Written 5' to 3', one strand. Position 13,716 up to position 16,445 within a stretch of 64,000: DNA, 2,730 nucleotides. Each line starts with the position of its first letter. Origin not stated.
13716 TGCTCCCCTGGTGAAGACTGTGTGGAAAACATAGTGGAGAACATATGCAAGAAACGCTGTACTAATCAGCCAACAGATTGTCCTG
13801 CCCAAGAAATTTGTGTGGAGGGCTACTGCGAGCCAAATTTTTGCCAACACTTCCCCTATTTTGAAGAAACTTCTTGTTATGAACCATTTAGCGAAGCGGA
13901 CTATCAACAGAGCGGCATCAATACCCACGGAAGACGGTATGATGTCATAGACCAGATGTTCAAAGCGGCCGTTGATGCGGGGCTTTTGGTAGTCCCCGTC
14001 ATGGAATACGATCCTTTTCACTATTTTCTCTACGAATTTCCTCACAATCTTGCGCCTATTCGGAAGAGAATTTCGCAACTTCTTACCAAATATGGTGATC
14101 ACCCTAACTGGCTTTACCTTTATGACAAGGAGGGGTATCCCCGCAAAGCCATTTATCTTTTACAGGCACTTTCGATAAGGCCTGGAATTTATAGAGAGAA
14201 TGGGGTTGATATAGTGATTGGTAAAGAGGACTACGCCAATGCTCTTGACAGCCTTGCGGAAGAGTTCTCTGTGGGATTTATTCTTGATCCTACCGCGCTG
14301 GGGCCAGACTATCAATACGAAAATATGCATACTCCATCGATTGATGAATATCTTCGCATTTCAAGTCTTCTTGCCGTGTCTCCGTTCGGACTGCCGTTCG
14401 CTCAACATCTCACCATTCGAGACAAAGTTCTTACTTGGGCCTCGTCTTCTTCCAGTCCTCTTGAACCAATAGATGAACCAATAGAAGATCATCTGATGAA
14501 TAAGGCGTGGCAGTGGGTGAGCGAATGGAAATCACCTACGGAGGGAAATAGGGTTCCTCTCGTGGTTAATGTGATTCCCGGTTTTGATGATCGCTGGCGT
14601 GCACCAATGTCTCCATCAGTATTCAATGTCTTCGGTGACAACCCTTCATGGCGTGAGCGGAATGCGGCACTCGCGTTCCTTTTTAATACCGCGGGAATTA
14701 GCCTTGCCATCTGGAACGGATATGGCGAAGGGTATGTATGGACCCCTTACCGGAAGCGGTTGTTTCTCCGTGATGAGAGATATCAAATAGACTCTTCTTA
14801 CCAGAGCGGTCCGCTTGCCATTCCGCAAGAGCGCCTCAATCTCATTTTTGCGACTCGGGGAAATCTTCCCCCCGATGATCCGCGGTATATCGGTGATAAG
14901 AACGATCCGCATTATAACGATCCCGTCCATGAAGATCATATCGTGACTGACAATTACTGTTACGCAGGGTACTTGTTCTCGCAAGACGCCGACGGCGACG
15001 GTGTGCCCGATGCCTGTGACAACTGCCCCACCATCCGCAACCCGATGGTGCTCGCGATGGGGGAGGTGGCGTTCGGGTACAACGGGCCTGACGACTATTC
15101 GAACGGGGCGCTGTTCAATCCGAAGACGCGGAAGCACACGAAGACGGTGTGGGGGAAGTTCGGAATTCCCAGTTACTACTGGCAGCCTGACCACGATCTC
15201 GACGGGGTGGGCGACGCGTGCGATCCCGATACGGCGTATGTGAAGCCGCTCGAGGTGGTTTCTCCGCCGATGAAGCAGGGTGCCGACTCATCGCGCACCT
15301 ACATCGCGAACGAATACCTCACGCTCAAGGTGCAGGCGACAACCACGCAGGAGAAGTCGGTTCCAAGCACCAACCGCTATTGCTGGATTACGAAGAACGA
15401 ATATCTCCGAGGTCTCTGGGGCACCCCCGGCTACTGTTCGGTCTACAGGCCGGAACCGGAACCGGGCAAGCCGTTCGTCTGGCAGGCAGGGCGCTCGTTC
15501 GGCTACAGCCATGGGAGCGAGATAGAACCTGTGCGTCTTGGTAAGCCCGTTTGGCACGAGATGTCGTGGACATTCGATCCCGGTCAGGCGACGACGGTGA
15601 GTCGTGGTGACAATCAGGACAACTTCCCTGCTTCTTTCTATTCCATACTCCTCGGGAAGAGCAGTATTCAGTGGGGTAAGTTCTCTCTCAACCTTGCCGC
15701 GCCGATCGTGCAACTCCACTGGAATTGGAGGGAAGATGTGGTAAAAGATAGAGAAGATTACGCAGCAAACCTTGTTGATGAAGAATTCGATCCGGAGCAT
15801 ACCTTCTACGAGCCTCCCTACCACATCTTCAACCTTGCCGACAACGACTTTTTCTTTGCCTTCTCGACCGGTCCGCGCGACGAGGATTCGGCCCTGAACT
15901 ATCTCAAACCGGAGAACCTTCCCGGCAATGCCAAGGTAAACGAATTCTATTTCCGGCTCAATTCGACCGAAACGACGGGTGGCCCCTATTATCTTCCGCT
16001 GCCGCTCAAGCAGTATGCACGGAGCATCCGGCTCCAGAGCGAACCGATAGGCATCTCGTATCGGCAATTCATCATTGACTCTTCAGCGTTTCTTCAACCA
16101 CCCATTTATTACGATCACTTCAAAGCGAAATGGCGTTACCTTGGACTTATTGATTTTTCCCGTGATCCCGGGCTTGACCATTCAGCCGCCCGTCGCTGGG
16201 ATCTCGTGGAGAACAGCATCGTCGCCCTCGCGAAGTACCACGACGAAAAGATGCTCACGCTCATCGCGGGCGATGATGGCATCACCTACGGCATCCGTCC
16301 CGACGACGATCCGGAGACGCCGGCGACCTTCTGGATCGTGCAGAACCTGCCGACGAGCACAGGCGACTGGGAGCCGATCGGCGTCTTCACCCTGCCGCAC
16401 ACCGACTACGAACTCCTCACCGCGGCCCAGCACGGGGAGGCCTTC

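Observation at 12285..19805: Giant mosaic secreted protein plus Cys-rich lipoprotein pair next to tRNA-Val, with patchy low-GC composition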

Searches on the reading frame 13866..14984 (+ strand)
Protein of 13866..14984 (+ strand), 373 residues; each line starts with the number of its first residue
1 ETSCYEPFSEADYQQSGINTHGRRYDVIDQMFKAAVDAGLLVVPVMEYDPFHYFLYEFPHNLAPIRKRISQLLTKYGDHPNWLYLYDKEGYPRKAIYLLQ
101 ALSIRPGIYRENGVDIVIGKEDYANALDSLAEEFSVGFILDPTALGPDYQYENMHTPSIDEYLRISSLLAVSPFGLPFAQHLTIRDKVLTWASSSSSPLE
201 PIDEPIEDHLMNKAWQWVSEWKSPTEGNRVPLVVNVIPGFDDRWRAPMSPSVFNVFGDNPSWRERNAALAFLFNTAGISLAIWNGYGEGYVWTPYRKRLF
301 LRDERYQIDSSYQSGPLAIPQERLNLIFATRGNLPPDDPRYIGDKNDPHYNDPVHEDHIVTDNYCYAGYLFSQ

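Call 31: search_solved_structures(query=A4, max_evalue=10, show_alignments=2)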
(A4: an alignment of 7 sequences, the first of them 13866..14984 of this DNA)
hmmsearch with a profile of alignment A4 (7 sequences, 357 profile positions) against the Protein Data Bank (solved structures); distinct sequences matched with E-value up to 10: 6.
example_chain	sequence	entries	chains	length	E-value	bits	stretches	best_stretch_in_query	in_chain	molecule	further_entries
4ad1_A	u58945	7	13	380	0.3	13.4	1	59-96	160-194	GLYCOSYL HYDROLASE FAMILY 71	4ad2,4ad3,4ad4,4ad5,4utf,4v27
4v28_A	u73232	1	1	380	0.31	13.3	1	59-96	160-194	GLYCOSYL HYDROLASE FAMILY 71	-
5lyr_A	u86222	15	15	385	0.31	13.3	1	59-96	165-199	Glycosyl hydrolase family 71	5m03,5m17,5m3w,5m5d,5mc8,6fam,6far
5mel_A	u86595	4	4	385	0.32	13.3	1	59-96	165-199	Glycosyl hydrolase family 71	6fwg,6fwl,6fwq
3i4q_A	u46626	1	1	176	0.32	13.2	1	33-99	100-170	APC40078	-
6fwo_A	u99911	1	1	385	0.65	12.2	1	59-96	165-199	Glycosyl hydrolase family 71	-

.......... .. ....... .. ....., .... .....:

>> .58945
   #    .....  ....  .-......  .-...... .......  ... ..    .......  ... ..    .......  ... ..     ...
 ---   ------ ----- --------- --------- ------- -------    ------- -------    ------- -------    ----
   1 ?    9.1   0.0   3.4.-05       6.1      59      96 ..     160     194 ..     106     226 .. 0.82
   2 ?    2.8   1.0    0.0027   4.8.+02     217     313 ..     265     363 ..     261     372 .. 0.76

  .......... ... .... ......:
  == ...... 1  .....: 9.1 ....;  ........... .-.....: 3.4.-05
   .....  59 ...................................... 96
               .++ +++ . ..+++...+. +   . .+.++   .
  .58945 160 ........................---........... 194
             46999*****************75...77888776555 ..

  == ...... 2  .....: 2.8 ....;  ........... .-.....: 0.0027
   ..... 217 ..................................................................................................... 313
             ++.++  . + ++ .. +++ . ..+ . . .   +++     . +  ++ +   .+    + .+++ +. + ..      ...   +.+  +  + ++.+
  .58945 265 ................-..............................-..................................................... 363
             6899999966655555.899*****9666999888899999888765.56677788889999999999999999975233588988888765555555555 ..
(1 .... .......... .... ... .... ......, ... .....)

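Call 42: search_protein_families(library=pfam, proteins=[window:13866-14984:+], max_evalue=10)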
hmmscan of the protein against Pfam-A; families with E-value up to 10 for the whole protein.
window:13866-14984:+ (373 aa): 0 families

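Call 54: search_protein_representatives(alignment_id=A4)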
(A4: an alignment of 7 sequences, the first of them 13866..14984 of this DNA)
Query: 7 sequences, 357 profile positions. Proteins with E-value up to 0.001 (for the whole library): 95; up to 1e-10: 40; up to 1e-30: 13. The best 95 are listed.
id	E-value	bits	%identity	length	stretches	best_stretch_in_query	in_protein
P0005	1.2e-188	642.9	-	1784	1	1-356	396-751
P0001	1.2e-170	583.8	-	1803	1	2-357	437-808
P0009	3.7e-166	569.0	-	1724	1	2-356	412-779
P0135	1.0e-80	288.0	-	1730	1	5-356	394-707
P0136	3.0e-61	223.9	-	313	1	2-217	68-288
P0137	3.7e-40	154.6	-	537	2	27-179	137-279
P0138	1.1e-39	153.0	-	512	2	13-178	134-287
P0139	1.5e-37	146.0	-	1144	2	24-178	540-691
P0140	2.2e-37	145.4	-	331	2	27-179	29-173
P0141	4.7e-36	141.0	-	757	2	24-179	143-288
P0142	6.7e-36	140.5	-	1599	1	25-299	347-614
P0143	4.4e-34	134.6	-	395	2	27-181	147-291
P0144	9.9e-33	130.1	-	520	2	30-178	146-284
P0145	8.0e-30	120.6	-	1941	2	24-156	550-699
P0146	8.5e-26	107.3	-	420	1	29-291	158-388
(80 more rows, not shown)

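Call 56: search_protein_families(library=pfam, alignment_id=A6, max_evalue=0.01)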
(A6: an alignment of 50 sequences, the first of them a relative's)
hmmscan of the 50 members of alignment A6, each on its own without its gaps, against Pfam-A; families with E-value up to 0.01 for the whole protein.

A. member 1, P0137 (537 aa): 3 families
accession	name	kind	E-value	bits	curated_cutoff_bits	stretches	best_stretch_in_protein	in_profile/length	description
PF16317.11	Glyco_hydro_99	-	3.6e-05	23.5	33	0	100-194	74-151/341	Glycosyl hydrolase family 99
PF01683.23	EB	-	0.0041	17.6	24.3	1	444-481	1-40/52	EB module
PF14625.12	Lustrin_cystein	-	0.006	17.3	27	1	401-427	16-44/46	Lustrin, cysteine-rich repeated domain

B. families by the number of members that match (of 50 scanned): 18 families
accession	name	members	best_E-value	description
PF08310.17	LGFP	12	2.4e-49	LGFP repeat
PF18962.6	Por_Secre_tail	3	1.2e-06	Secretion system C-terminal sorting domain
PF16317.11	Glyco_hydro_99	3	3.6e-05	Glycosyl hydrolase family 99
PF03422.21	CBM_6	2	6.9e-46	Carbohydrate binding module (family 6)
PF18099.7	CBM_35_2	2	1.5e-16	Carbohydrate binding module (family 35)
PF16640.11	Big_3_5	2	1.3e-13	Bacterial Ig-like domain (group 3)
PF02369.22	Big_1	2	2.1e-09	Bacterial Ig-like domain (group 1)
PF24108.1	DUF7383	2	2.3e-09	Family of unknown function (DUF7383)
PF09134.16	Invasin_D3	2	9.6e-09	Invasin, domain 3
PF07589.16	PEP-CTERM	2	4.6e-07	PEP-CTERM motif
PF17789.7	MG4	2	2.1e-06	Macroglobulin domain MG4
PF13860.13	FlgD_ig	2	9.2e-06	FlgD Ig-like domain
PF19081.6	Ig_7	1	5e-08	Ig-like domain CHU_C associated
PF01683.23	EB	1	0.0041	EB module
PF10029.15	DUF2271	1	0.0058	Predicted periplasmic protein (DUF2271)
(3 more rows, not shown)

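Call 59: search_solved_structures(query=A6, max_evalue=1, show_alignments=1)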
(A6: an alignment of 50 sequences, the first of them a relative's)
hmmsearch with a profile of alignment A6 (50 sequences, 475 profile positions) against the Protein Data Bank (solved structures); distinct sequences matched with E-value up to 1: 0.

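Call 80: search_protein_families(library=pfam, proteins=[P0135, P0142], max_evalue=0.01)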
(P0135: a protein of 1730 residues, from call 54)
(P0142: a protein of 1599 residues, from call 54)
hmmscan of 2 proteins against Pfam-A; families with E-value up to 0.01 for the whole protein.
P0135 (1730 aa): 7 families
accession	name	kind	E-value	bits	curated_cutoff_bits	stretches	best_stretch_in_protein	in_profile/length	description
PF24681.1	Kelch_KLHDC2_KLHL20_DRC7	-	3.5e-07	30.2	50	1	1274-1344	76-145/221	KLHDC2/KLHL20/DRC7 Kelch-repeats domain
PF24981.1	Beta-prop_ATRN-LZTR1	-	1.9e-05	24.5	50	1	1275-1346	15-85/289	Attractin/LZTR1 beta-propeller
PF02412.23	TSP_3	-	4.7e-05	23.4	25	1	708-729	14-35/36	Thrombospondin type 3 repeat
PF03178.21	CPSF_A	-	0.00014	21.8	27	0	1444-1500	91-146/319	CPSF A subunit region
PF13418.12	Kelch_4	-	0.00015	22.1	21.6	1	1308-1343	9-44/49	Galactose oxidase, central domain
PF13415.12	Kelch_3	-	0.00041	20.9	22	1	1312-1348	2-38/48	Galactose oxidase, central domain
PF01344.31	Kelch_1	-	0.0017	18.2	20.1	1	1307-1343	7-42/46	Kelch motif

P0142 (1599 aa): 8 families
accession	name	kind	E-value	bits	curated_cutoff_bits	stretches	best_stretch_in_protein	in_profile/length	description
PF13418.12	Kelch_4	-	1.3e-06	28.6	21.6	1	1226-1258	13-45/49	Galactose oxidase, central domain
PF01344.31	Kelch_1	-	2.4e-06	27.4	20.1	1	1221-1258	7-43/46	Kelch motif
PF24681.1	Kelch_KLHDC2_KLHL20_DRC7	-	2.8e-06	27.2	50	1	1206-1260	144-197/221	KLHDC2/KLHL20/DRC7 Kelch-repeats domain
PF13964.12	Kelch_6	-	8.7e-06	26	25.3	1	1221-1260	7-46/50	Kelch motif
PF02412.23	TSP_3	-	2.1e-05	24.6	25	1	645-664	14-33/36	Thrombospondin type 3 repeat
PF13415.12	Kelch_3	-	3.7e-05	24.2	22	1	1225-1262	1-38/48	Galactose oxidase, central domain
PF24981.1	Beta-prop_ATRN-LZTR1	-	0.00029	20.6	50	1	1190-1259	12-84/289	Attractin/LZTR1 beta-propeller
PF09826.15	Beta_propel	-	0.0096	15.3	22.4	0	1448-1544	23-130/495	Beta propeller domain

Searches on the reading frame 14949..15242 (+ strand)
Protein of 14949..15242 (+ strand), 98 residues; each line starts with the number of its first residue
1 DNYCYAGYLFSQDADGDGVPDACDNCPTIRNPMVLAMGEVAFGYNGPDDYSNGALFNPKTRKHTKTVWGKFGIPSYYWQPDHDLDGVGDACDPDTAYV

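Call 42: search_protein_families(library=pfam, proteins=[window:14949-15242:+], max_evalue=10)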
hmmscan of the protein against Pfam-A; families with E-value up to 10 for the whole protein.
window:14949-15242:+ (98 aa): 2 families
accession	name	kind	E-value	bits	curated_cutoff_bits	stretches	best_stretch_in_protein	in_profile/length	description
PF02412.23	TSP_3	-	1.2e-10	41.4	25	2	12-33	14-35/36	Thrombospondin type 3 repeat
PF05901.16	Excalibur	-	0.0042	17.8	22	2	74-88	20-34/36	Excalibur calcium-binding domain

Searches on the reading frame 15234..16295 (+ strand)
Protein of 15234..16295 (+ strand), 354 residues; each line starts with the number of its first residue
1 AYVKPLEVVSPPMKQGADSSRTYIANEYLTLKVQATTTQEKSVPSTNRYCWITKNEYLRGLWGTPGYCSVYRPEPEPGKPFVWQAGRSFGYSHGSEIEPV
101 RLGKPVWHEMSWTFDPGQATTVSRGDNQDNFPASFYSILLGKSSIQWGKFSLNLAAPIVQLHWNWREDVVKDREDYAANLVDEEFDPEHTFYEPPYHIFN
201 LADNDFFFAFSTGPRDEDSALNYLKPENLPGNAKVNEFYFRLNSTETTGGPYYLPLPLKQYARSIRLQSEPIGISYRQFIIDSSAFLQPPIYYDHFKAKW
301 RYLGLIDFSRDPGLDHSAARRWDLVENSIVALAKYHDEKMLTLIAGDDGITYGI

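Call 42: search_protein_families(library=pfam, proteins=[window:15234-16295:+], max_evalue=10)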
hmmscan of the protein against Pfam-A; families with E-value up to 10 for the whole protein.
window:15234-16295:+ (354 aa): 0 families

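Call 108: search_solved_structures(query=A9, max_evalue=10)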
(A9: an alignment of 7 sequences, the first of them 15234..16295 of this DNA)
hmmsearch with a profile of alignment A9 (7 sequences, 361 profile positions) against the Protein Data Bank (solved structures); distinct sequences matched with E-value up to 10: 1.
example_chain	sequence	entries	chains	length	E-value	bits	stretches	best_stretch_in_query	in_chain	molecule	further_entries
5jp6_A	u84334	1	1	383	1.2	11.5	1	150-203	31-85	Putative polysaccharide deacetylase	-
